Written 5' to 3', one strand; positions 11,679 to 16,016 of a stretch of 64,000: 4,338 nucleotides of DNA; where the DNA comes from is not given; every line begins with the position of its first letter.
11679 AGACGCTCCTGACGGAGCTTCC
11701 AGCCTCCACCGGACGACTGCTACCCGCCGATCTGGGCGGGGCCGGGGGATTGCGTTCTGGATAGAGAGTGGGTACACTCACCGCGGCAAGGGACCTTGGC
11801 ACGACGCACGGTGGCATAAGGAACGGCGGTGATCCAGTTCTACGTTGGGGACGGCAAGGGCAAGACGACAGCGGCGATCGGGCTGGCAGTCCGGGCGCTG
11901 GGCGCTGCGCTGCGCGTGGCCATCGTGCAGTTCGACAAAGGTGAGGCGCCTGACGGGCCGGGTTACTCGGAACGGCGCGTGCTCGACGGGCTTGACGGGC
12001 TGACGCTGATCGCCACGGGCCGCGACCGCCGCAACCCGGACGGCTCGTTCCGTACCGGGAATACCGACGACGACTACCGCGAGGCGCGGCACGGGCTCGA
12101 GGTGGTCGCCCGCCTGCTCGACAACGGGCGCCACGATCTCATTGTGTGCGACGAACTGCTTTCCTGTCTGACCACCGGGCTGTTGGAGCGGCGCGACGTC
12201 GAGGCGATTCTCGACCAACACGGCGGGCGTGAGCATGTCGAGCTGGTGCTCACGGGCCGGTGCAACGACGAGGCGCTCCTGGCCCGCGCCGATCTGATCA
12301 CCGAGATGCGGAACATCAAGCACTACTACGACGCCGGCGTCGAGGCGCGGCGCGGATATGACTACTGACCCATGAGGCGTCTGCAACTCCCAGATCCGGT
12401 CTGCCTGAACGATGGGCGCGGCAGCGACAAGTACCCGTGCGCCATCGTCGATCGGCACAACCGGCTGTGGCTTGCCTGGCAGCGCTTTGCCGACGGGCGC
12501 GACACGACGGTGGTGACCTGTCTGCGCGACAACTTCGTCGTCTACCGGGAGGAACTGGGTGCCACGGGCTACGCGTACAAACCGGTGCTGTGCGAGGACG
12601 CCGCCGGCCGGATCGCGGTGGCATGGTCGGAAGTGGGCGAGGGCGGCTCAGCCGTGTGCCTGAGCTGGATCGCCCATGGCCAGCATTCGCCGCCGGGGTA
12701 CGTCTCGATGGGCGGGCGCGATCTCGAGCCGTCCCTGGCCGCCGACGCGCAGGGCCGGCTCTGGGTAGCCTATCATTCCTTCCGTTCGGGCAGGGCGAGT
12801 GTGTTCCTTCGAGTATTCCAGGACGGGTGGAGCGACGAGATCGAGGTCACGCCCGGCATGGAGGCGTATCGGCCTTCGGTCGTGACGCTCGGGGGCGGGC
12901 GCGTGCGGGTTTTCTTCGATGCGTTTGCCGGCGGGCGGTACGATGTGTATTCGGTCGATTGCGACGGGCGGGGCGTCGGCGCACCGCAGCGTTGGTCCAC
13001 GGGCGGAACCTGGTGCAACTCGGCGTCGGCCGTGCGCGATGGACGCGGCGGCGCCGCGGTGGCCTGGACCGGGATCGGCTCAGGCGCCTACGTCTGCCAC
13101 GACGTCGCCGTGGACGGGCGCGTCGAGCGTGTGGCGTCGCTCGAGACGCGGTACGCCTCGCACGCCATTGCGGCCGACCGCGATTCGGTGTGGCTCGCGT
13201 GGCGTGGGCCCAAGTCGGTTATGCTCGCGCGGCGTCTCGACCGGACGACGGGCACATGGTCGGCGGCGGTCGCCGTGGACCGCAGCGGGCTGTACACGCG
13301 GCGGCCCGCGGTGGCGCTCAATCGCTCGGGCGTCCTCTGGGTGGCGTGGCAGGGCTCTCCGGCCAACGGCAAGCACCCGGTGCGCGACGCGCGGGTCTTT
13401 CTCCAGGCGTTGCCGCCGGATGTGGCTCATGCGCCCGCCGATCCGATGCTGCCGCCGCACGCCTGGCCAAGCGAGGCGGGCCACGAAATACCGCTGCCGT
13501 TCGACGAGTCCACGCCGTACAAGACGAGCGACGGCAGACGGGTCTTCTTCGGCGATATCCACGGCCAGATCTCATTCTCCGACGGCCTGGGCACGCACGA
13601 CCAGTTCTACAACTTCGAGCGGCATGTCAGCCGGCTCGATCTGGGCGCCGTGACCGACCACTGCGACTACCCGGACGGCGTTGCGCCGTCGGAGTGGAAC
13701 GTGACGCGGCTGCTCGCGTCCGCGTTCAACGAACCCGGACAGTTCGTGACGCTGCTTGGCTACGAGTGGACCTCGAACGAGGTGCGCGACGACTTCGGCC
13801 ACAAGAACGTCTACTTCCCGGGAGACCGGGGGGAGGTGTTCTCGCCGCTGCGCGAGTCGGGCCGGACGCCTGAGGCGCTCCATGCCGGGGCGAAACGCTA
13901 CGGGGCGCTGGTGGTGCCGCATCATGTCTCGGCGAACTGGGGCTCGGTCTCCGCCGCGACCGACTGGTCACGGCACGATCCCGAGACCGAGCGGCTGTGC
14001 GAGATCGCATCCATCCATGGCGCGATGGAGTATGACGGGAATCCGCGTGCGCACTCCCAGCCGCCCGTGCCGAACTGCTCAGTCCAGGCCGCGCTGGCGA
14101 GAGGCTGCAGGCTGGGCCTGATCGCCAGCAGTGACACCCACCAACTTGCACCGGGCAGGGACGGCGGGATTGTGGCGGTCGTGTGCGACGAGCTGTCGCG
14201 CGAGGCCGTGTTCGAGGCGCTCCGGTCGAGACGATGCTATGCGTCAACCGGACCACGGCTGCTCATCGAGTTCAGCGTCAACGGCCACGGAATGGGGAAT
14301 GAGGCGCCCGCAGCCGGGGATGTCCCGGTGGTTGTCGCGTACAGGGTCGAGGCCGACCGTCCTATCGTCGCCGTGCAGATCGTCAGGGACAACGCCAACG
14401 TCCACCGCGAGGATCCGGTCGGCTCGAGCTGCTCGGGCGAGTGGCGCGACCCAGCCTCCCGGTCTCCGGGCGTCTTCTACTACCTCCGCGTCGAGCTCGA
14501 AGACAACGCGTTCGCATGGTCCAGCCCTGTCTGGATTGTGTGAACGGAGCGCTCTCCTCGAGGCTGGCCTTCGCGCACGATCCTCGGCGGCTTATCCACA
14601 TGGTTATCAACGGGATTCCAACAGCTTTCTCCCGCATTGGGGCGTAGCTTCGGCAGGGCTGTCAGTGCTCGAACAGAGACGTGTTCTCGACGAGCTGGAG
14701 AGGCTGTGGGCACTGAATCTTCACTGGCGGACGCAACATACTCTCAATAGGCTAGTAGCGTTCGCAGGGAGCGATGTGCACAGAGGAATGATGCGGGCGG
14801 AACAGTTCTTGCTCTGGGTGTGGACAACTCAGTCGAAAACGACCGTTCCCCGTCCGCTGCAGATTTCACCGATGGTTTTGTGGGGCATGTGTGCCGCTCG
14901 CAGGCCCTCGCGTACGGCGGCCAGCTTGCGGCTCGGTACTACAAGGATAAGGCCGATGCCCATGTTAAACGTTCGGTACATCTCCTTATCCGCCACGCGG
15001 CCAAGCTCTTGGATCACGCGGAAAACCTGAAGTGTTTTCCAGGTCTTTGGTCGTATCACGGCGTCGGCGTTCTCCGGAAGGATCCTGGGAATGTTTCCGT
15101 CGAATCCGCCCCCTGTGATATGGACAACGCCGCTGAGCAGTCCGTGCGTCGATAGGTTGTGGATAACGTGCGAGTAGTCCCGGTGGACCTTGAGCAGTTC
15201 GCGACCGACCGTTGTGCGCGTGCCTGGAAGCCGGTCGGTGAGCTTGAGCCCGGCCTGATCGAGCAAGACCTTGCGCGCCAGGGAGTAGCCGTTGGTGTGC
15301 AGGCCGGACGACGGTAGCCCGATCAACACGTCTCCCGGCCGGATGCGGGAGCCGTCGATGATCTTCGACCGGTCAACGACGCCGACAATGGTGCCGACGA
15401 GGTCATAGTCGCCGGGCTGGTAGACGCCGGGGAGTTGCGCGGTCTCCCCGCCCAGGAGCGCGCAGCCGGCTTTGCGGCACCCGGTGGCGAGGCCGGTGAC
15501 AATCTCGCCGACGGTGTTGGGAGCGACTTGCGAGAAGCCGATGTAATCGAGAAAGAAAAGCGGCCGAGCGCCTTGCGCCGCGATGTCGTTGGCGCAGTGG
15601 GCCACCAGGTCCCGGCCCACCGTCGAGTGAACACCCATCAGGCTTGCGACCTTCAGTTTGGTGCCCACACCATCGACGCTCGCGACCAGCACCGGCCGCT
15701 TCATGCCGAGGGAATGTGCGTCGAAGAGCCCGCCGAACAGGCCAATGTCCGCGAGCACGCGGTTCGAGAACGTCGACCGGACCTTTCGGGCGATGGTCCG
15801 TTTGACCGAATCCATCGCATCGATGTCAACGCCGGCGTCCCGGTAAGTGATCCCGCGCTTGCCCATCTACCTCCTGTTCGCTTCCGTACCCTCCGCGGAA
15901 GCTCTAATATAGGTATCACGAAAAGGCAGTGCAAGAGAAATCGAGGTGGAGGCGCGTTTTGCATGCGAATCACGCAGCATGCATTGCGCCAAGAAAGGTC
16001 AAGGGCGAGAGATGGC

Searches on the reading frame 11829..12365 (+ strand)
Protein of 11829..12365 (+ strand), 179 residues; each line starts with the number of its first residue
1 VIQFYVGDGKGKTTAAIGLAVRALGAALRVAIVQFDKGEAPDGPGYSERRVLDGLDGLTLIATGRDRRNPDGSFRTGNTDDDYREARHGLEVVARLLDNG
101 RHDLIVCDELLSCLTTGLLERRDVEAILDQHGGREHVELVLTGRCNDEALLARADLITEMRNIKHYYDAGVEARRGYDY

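Call 76: search_protein_families(library=pfam, proteins=[window:11829-12365:+], max_evalue=0.0001)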
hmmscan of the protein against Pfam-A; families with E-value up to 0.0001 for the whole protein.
window:11829-12365:+ (179 aa): 1 family
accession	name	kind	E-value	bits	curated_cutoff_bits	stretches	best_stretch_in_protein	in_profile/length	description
PF02572.21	CobA_CobO_BtuR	-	2.2e-45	155.4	25.7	1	1-179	4-172/172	ATP:corrinoid adenosyltransferase BtuR/CobO/CobP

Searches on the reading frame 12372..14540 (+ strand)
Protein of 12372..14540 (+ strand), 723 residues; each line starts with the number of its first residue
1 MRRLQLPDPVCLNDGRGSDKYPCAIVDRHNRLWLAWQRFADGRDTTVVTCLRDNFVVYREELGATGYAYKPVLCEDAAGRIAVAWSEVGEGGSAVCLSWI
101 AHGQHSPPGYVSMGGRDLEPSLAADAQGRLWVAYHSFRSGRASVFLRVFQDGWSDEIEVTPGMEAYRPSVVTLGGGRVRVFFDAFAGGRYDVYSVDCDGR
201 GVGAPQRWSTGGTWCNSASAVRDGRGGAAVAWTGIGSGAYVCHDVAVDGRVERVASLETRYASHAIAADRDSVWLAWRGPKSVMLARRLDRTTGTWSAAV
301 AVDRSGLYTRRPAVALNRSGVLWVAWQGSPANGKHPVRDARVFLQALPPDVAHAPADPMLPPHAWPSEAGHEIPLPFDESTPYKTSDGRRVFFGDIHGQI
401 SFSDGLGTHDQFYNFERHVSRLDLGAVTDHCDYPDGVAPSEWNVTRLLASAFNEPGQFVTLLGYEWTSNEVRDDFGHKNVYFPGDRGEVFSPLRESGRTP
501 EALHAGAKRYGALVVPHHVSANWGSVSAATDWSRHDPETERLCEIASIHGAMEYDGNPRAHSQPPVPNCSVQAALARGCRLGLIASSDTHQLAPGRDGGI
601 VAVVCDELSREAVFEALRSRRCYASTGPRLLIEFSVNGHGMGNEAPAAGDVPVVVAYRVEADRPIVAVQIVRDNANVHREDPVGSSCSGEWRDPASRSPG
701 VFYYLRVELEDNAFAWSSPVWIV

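Call 64: search_protein_families(library=pfam, proteins=[window:12372-14540:+], max_evalue=0.00001)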
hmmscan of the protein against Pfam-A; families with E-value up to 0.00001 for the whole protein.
window:12372-14540:+ (723 aa): 1 family
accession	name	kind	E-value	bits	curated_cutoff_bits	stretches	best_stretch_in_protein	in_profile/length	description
PF12228.14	DUF3604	-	1.9e-16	60.1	20.4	1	437-536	132-239/591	Protein of unknown function (DUF3604)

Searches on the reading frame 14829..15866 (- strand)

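Call 64: search_protein_families(library=pfam, proteins=[window:14829-15866:-], max_evalue=0.00001)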
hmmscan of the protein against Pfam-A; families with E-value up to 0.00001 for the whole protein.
window:14829-15866:- (345 aa): 2 families
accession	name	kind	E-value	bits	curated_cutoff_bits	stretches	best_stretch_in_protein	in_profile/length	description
PF00586.29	AIRS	-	9.1e-24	84.5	24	1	59-164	14-112/112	AIR synthase related protein, N-terminal domain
PF02769.27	AIRS_C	-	8.6e-23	81.7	23.1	1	176-343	1-153/156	AIR synthase related protein, C-terminal domain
